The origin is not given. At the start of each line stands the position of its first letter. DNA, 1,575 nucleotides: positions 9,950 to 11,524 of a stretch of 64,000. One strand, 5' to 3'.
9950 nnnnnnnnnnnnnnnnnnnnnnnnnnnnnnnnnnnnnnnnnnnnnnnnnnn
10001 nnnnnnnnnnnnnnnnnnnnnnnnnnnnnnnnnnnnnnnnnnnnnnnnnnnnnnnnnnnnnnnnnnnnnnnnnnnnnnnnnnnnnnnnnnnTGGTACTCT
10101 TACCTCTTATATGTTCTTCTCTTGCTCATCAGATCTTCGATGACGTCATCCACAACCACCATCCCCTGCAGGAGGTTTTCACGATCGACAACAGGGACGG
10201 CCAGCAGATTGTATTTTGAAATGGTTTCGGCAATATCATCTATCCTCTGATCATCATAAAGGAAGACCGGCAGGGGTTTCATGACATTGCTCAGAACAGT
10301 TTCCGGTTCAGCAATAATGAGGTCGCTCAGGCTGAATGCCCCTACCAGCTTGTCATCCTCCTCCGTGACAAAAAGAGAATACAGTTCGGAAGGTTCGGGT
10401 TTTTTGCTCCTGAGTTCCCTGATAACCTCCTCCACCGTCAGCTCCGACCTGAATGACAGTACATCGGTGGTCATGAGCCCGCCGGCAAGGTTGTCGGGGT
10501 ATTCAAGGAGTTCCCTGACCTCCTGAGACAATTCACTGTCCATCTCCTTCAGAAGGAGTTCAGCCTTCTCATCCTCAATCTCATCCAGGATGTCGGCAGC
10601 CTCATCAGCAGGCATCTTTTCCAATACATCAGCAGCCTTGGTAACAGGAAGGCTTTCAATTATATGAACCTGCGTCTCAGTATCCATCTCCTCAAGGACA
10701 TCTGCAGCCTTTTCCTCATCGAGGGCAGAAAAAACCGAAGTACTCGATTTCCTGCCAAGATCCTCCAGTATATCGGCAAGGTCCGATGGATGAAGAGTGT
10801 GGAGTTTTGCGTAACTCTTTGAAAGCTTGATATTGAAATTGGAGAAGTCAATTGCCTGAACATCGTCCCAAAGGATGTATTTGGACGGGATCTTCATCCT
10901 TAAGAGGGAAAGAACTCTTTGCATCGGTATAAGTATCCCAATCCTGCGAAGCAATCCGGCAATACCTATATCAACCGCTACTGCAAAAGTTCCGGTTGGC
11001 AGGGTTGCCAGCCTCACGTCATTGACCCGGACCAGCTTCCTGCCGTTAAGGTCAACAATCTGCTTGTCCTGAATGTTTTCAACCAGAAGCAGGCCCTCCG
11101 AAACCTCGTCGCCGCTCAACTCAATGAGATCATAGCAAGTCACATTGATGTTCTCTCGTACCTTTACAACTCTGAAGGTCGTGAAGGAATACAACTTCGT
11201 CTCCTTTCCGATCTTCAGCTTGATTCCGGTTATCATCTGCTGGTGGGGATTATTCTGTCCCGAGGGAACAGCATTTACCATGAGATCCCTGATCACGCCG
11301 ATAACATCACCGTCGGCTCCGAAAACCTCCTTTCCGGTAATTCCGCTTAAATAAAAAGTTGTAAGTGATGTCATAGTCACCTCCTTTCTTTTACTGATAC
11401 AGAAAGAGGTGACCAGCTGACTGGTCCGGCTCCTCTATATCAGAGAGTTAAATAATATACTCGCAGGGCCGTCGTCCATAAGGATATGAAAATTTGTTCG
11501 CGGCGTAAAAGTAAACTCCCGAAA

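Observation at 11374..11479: Candidate leader-peptide attenuator controlling the Mg2+ transporter operon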

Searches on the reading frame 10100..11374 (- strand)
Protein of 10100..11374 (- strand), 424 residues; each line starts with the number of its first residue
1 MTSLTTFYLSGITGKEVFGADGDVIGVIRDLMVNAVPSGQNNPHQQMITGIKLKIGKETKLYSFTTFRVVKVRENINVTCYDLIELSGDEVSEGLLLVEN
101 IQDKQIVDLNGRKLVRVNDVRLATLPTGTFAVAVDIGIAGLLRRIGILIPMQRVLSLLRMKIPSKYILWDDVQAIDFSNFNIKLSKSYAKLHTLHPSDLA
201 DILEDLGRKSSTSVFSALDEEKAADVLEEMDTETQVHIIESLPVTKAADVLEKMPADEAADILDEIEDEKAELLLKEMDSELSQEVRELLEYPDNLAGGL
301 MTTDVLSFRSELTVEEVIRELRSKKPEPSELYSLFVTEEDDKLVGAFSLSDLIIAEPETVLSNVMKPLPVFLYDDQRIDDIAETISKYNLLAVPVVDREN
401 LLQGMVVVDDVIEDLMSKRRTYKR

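Call 4: search_protein_families(library=pfam, proteins=[window:10100-11374:-])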
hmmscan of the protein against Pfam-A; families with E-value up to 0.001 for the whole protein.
window:10100-11374:- (424 aa): 4 families
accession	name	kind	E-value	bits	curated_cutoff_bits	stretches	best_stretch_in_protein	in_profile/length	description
PF03448.22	MgtE_N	-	4.4e-27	95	25.9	1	194-295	1-102/102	MgtE intracellular N domain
PF00571.33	CBS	-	1.1e-15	58.1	24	2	298-355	2-54/57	CBS domain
PF14841.11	FliG_M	-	2.4e-06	28.1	25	0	234-267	15-48/76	FliG middle domain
PF05239.21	PRC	-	2.4e-06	27.9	21.2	1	6-34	3-31/78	PRC-barrel domain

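Call 9: find_homologous_proteins(query=window:10100-11374:-, max_evalue=1e-20)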
Query window:10100-11374:- (424 aa): 4035 proteins with E <= 1e-20 among 8000 candidates; the best 120 are listed.
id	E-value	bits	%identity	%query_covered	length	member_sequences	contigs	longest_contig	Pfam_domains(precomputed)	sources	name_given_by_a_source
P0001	1.3e-264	895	100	100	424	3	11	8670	PF14841.12,PF00571.34,PF05239.22,PF03448.23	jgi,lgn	-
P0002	2.1e-247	839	92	100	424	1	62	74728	PF14841.12,PF00571.34,PF05239.22,PF03448.23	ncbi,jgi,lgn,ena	-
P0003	4.0e-247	838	92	100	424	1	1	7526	PF14841.12,PF00571.34,PF05239.22,PF03448.23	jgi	-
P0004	5.8e-247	837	92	100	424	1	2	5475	PF14841.12,PF00571.34,PF05239.22,PF03448.23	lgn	-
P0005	1.2e-246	836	92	100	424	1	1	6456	PF14841.12,PF00571.34,PF05239.22,PF03448.23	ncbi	-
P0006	1.4e-246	836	92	100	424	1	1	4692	PF14841.12,PF00571.34,PF05239.22,PF03448.23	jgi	-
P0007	2.0e-246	835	92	100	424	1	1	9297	PF14841.12,PF00571.34,PF05239.22,PF03448.23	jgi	-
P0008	2.8e-243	825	90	100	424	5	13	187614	PF14841.12,PF00571.34,PF05239.22,PF03448.23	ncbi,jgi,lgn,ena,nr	ncbi:MAG: CBS domain-containing protein [Bacteroidales bacterium]|jgi:CBS domain-containing protein|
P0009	4.3e-243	824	92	100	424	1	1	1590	PF14841.12,PF00571.34,PF05239.22,PF03448.23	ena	-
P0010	6.8e-243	824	92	100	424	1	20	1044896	PF14841.12,PF00571.34,PF05239.22,PF03448.23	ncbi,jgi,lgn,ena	ncbi:MAG: magnesium transporter [Bacteroidales bacterium]|jgi:CBS domain-containing protein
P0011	2.6e-242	822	91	100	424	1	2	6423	PF14841.12,PF00571.34,PF05239.22,PF03448.23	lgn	-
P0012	3.1e-242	822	90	100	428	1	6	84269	PF14841.12,PF00571.34,PF05239.22,PF03448.23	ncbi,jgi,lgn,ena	-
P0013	3.2e-242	821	91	100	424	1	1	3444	PF14841.12,PF00571.34,PF05239.22,PF03448.23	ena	-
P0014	3.7e-242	821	91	100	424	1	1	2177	PF14841.12,PF00571.34,PF05239.22,PF03448.23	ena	-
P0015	5.8e-242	821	91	100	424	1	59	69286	PF14841.12,PF00571.34,PF05239.22,PF03448.23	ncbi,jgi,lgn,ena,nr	ncbi:MAG TPA: CBS domain-containing protein [Bacteroidales bacterium]|jgi:CBS domain-containing prot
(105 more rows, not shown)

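Call 11: find_related_loci(query=A1, collection=genome_contigs, flank=2500)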
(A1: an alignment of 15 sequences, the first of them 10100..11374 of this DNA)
Query A1 (424 aa) in genome_contigs; peptide patterns used: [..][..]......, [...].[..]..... (x = any residue, [..] = any of these).
600 stretches matched a pattern (row limit reached: there are more); 545 encode a relative of the query (tblastn E <= 1e-3); the best 80 are kept; 80 distinct loci.
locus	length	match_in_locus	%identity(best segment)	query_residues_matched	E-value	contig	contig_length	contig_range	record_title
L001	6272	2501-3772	92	1-424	0e+0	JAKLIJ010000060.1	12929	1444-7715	MAG: Bacteroidetes bacterium isolate RA.bin84 RA.bin84_60, whole genome shotgun sequence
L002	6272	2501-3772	90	1-424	0e+0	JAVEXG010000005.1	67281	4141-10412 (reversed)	MAG: Bacteroidales bacterium isolate BF4_167 NODE_1160_length_67281_cov_11.264586_Biofilm4, whole genome shotgun sequenc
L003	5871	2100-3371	90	1-424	0e+0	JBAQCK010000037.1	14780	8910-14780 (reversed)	MAG: Bacteroidales bacterium isolate MFD12018_ilm_asm_bin32 k127_145587, whole genome shotgun sequence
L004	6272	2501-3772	84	1-424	0e+0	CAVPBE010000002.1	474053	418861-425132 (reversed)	MAG: uncultured Bacteroidales bacterium isolate MFD00032.bin.1.235 genome assembly, contig: contig_25086, whole genome s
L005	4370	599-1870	84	1-424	0e+0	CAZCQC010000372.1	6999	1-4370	MAG TPA_asm: uncultured Rikenellaceae bacterium isolate binchicken_co255_422 genome assembly, contig: k141_245049, whole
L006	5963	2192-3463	83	1-424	0e+0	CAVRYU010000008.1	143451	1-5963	MAG: uncultured Bacteroidales bacterium isolate MFD05942.bin.3.425 genome assembly, contig: contig_45338, whole genome s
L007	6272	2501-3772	83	1-424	0e+0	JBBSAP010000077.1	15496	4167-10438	MAG: Bacteroidales bacterium isolate La6_metabat2.017 La6_metabat2.017_K_2201611_L_15496_cov_20.8785, whole genome shotg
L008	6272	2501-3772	81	1-424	0e+0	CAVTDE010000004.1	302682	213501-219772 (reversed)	MAG: uncultured Bacteroidales bacterium isolate MFD00905.bin.1.196 genome assembly, contig: contig_27509, whole genome s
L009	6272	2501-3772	79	1-424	0e+0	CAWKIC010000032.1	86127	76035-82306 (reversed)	MAG: uncultured Bacteroidales bacterium isolate MFD02809.bin.2.7 genome assembly, contig: contig_233872, whole genome sh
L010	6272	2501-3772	80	1-424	0e+0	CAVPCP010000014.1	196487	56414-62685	MAG: uncultured Bacteroidales bacterium isolate MFD00032.bin.3.31 genome assembly, contig: contig_54224, whole genome sh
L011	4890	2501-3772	79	1-424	0e+0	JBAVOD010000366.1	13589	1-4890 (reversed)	MAG: Bacteroidales bacterium isolate MFD02950_ilm_asm_bin18 k127_118491, whole genome shotgun sequence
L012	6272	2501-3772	76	1-424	0e+0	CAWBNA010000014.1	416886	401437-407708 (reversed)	MAG: uncultured Bacteroidales bacterium isolate MFD01476.bin.1.82 genome assembly, contig: contig_13807, whole genome sh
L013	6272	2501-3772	77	1-424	0e+0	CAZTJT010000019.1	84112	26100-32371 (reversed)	MAG TPA_asm: uncultured Rikenellaceae bacterium isolate binchicken_co7_100 genome assembly, contig: NODE_530_length_8411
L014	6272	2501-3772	77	1-424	0e+0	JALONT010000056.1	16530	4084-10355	MAG: Bacteroidales bacterium isolate Prado084 scaffold_2198, whole genome shotgun sequence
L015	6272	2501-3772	78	1-424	0e+0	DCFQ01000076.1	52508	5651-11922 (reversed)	MAG TPA_asm: Bacteroidales bacterium UBA1800 UBA1800_contig_67833, whole genome shotgun sequence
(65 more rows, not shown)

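Call 45: search_protein_representatives(protein=window:10100-11374:-)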
Query: 424 residues. Proteins with E-value up to 0.001 (for the whole library): 10692; up to 1e-10: 5434; up to 1e-30: 675. The best 150 are listed.
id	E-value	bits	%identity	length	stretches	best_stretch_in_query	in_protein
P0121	5.4e-137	473.4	52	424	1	1-421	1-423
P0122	2.0e-102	359.7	91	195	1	230-424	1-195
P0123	9.4e-102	357.4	46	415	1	1-420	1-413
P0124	1.0e-94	334.3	51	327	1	99-421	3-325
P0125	1.1e-90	321.0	41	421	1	3-418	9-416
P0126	2.0e-88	313.6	55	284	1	133-416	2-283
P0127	4.4e-83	296.0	41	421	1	52-417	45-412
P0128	6.6e-83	295.4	40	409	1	6-412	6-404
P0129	3.0e-81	290.0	59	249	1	1-248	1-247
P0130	3.2e-81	289.9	38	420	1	14-419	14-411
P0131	4.5e-79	282.8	47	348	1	2-320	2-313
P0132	1.2e-76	274.8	39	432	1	6-420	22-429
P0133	9.5e-75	268.6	38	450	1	4-416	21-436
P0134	4.3e-74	266.4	38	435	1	9-422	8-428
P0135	1.8e-73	264.3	39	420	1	7-420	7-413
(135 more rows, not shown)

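Call 47: find_related_loci(query=A3, collection=metagenome_contigs, flank=2500)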
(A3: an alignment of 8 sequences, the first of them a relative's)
Query A3 (424 aa) in metagenome_contigs; peptide patterns used: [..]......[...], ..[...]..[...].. (x = any residue, [..] = any of these).
600 stretches matched a pattern (row limit reached: there are more); 470 encode a relative of the query (tblastn E <= 1e-3); the best 80 are kept; 80 distinct loci.
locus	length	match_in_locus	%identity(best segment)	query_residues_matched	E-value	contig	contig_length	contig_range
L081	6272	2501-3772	84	1-424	0e+0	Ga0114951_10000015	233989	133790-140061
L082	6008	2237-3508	84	1-424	0e+0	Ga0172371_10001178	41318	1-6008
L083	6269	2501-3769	81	1-423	0e+0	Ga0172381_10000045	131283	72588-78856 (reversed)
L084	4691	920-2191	79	1-424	0e+0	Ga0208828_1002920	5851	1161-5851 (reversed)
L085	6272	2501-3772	80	1-424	0e+0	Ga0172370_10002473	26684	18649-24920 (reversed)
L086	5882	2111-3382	82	1-424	0e+0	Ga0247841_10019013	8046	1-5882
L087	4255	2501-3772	82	1-424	0e+0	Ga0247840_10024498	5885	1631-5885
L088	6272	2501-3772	78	1-424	0e+0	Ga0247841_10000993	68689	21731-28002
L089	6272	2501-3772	78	1-424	0e+0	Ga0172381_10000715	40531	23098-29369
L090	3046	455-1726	70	1-424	0e+0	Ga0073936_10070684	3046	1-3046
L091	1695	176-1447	70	1-424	0e+0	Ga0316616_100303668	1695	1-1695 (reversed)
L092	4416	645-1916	73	1-424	0e+0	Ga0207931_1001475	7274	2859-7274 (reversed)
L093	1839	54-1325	67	1-424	0e+0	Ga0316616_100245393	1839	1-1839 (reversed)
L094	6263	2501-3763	73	1-421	0e+0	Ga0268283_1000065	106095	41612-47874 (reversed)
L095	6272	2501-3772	68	1-424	0e+0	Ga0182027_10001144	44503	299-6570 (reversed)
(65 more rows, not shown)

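Call 76: find_homologous_proteins(query=P0123, max_evalue=1e-30)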
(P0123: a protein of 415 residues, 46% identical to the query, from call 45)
Query P0123 (415 aa): 5967 proteins with E <= 1e-30 among 8000 candidates; the best 120 are listed.
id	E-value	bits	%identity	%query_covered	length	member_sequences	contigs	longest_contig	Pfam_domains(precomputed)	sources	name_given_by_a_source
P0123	1.2e-261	885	100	100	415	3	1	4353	PF00571.34,PF05239.22,PF03448.23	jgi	jgi:CBS domain-containing protein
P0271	1.8e-180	618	74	100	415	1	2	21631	PF14841.12,PF00571.34,PF03448.23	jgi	jgi:magnesium transporter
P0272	2.9e-174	598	72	100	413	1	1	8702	PF00571.34,PF05239.22,PF03448.23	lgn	-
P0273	2.8e-173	595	70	100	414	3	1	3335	PF00571.34,PF05239.22,PF03448.23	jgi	jgi:magnesium transporter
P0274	5.5e-171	587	69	100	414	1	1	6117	PF00571.34,PF03448.23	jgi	jgi:CBS domain-containing protein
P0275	1.8e-169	582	69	100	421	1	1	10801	PF00571.34,PF05239.22,PF03448.23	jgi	jgi:magnesium transporter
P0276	8.2e-164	563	67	100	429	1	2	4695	PF00571.34,PF05239.22,PF03448.23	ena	-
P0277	2.4e-161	555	65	100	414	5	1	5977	PF00571.34,PF05239.22,PF03448.23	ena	-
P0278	6.1e-161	554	65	100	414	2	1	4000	PF00571.34,PF05239.22,PF03448.23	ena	-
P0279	1.5e-160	553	65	100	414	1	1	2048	PF00571.34,PF05239.22,PF03448.23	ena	-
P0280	3.3e-160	552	64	100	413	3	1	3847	PF00571.34,PF05239.22,PF03448.23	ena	-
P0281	8.1e-159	547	64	100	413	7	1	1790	PF00571.34,PF05239.22,PF03448.23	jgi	jgi:CBS domain-containing protein/sporulation protein YlmC with PRC-barrel domain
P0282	3.2e-158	545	64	100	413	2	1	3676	PF00571.34,PF05239.22,PF03448.23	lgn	-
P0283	1.6e-156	539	65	100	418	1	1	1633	PF00571.34,PF05239.22,PF03448.23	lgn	-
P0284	3.8e-156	538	64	99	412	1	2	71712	PF00571.34,PF05239.22,PF03448.23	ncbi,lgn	-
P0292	3.6e-151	522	62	100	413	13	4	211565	PF00571.34,PF05239.22,PF03448.23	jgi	jgi:flagellar motility protein MotE (MotC chaperone)/sporulation protein YlmC with PRC-barrel domain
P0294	1.4e-147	510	61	100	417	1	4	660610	PF00571.34,PF05239.22,PF03448.23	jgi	jgi:CBS domain-containing protein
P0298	2.3e-145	503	61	99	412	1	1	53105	PF00571.34,PF03448.23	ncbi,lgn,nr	ncbi:MAG: CBS domain-containing protein [Spirochaetes bacterium]|nr:CBS domain-containing protein [S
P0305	4.3e-142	492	60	99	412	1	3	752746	PF00571.34,PF05239.22,PF03448.23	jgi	jgi:flagellar motility protein MotE (MotC chaperone)/sporulation protein YlmC with PRC-barrel domain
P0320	1.6e-139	483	57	100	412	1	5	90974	PF14842.12,PF00571.34,PF05239.22,PF03448.23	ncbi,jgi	jgi:sporulation protein YlmC with PRC-barrel domain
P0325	1.2e-138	481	57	99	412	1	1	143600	PF14842.12,PF14841.12,PF00571.34,PF05239.22,PF03448.23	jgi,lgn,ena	-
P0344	3.4e-132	459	53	100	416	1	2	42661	PF14841.12,PF00571.34,PF03448.23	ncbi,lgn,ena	-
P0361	1.6e-126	441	51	100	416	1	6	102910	PF14841.12,PF00571.34,PF05239.22,PF03448.23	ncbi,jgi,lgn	jgi:magnesium transporter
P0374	5.1e-125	436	51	100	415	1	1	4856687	PF14841.12,PF00571.34,PF05239.22,PF03448.23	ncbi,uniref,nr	ncbi:CBS domain-containing protein [Fodinisporobacter ferrooxydans]|uniref:CBS domain-containing pro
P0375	1.7e-124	434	54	100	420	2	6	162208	PF14841.12,PF00571.34,PF05239.22,PF03448.23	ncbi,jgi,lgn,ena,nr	ncbi:MAG TPA: CBS domain-containing protein [Bacteroidales bacterium]|nr:CBS domain-containing prote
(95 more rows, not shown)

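Call 77: find_encoding_contigs(protein=P0375, flank=2000, max_places=3)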
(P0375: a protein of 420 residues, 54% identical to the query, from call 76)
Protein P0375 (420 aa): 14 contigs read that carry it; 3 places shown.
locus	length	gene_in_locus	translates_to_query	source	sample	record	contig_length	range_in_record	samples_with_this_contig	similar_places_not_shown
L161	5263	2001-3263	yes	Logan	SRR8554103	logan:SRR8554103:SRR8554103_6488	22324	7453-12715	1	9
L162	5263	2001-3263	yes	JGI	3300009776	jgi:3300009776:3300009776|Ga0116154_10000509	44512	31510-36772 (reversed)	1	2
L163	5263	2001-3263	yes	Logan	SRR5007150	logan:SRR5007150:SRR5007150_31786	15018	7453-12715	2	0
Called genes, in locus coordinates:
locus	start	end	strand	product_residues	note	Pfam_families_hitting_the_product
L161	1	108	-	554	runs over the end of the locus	PF19494:DUF6029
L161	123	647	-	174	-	PF00578:AhpC-TSA, PF08534:Redoxin, PF00085:Thioredoxin (faint), PF13098:Thioredoxin_2 (weak), PF13905:Thioredoxin_8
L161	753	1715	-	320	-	PF20511:PMI_typeI_cat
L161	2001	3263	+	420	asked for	PF05239:PRC (faint), PF03448:MgtE_N, PF14841:FliG_M (faint), PF00571:CBS (weak)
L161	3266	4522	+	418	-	PF01566:Nramp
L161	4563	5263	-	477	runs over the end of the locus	PF17210:SdrD_B (faint), PF00404:Dockerin_1 (weak), PF09603:Fib_succ_major, PF26707:DUF8237 (faint)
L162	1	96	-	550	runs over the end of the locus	PF19494:DUF6029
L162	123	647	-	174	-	PF00578:AhpC-TSA, PF08534:Redoxin, PF00085:Thioredoxin (faint), PF13098:Thioredoxin_2 (weak), PF13905:Thioredoxin_8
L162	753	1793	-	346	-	PF20511:PMI_typeI_cat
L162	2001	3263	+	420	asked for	PF05239:PRC (faint), PF03448:MgtE_N, PF14841:FliG_M (faint), PF00571:CBS (weak)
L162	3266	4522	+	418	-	PF01566:Nramp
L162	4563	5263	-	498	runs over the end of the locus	PF17210:SdrD_B (faint), PF00404:Dockerin_1 (weak), PF09603:Fib_succ_major, PF26707:DUF8237 (faint)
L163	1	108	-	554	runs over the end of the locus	PF19494:DUF6029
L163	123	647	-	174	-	PF00578:AhpC-TSA, PF08534:Redoxin, PF00085:Thioredoxin (faint), PF13098:Thioredoxin_2 (weak), PF13905:Thioredoxin_8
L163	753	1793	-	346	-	PF20511:PMI_typeI_cat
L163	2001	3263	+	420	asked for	PF05239:PRC (faint), PF03448:MgtE_N, PF14841:FliG_M (faint), PF00571:CBS (weak)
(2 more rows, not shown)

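Call 78: find_encoding_contigs(protein=P0298, flank=2000, max_places=2)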
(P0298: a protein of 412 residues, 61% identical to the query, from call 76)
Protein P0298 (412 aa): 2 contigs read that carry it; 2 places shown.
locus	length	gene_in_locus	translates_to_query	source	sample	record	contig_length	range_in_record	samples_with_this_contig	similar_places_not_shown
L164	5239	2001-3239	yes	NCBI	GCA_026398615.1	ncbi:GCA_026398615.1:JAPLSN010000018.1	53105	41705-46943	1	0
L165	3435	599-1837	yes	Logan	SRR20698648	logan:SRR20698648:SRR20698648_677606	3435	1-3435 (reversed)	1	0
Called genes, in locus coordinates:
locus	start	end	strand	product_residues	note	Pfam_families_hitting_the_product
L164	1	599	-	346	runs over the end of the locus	PF01145:Band_7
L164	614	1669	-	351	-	PF01145:Band_7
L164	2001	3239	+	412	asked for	PF03448:MgtE_N, PF00571:CBS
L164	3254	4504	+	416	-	PF01566:Nramp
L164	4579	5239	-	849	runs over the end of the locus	PF00072:Response_reg, PF08448:PAS_4, PF08447:PAS_3, PF00989:PAS, PF13426:PAS_9, PF07568:HisKA_2, PF13581:HATPase_c_2, PF02518:HATPase_c, +3 more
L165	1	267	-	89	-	?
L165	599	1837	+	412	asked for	PF03448:MgtE_N, PF00571:CBS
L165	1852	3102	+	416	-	PF01566:Nramp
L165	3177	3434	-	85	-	?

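Call 79: find_encoding_contigs(protein=P0271, flank=2000, max_places=2)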
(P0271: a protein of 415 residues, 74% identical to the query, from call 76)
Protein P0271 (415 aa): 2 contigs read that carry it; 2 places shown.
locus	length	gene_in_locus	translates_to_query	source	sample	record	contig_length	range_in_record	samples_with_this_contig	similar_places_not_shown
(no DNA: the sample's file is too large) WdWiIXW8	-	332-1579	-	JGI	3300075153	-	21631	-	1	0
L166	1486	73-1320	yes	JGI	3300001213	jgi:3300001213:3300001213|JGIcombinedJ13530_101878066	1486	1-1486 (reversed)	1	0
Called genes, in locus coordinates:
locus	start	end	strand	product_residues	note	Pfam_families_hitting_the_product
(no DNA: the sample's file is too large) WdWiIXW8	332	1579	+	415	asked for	PF03448:MgtE_N, PF14841:FliG_M (faint), PF00571:CBS (weak)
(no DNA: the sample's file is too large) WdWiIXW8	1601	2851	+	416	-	PF01566:Nramp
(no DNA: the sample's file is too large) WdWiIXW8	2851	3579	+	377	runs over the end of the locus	PF01988:VIT1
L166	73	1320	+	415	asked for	PF03448:MgtE_N, PF14841:FliG_M (faint), PF00571:CBS (weak)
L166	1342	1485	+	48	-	?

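Call 82: find_encoding_contigs(protein=P0294, flank=1500, max_places=1)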
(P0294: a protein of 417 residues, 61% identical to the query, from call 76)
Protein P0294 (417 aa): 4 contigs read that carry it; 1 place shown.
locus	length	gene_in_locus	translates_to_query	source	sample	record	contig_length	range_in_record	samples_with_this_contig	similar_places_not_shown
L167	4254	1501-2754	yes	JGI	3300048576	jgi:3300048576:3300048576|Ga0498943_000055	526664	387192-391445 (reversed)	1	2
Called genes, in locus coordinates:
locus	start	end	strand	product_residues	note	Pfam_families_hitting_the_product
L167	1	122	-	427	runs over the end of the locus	PF00465:Fe-ADH, PF13685:Fe-ADH_2, PF25137:ADH_Fe_C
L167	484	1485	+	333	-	PF01544:CorA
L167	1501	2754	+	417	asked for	PF05239:PRC (faint), PF03448:MgtE_N, PF00571:CBS (weak)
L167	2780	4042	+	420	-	PF01566:Nramp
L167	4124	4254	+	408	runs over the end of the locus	PF13487:HD_5, PF01966:HD, PF13487:HD_5, PF01966:HD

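Call 83: find_encoding_contigs(protein=P0361, flank=1500, max_places=1)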
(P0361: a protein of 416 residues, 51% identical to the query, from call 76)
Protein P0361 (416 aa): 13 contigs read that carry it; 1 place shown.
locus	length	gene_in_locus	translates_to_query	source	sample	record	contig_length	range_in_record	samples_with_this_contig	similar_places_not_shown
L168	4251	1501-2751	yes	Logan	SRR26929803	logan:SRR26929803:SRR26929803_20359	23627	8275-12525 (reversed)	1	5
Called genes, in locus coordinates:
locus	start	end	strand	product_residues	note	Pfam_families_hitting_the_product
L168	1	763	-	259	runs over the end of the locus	PF00460:Flg_bb_rod, PF22692:LlgE_F_G_D1, PF06429:Flg_bbr_C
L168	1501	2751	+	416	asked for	PF05239:PRC (faint), PF03448:MgtE_N, PF14841:FliG_M (faint), PF00571:CBS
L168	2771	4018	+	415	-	PF01566:Nramp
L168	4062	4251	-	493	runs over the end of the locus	PF13231:PMT_2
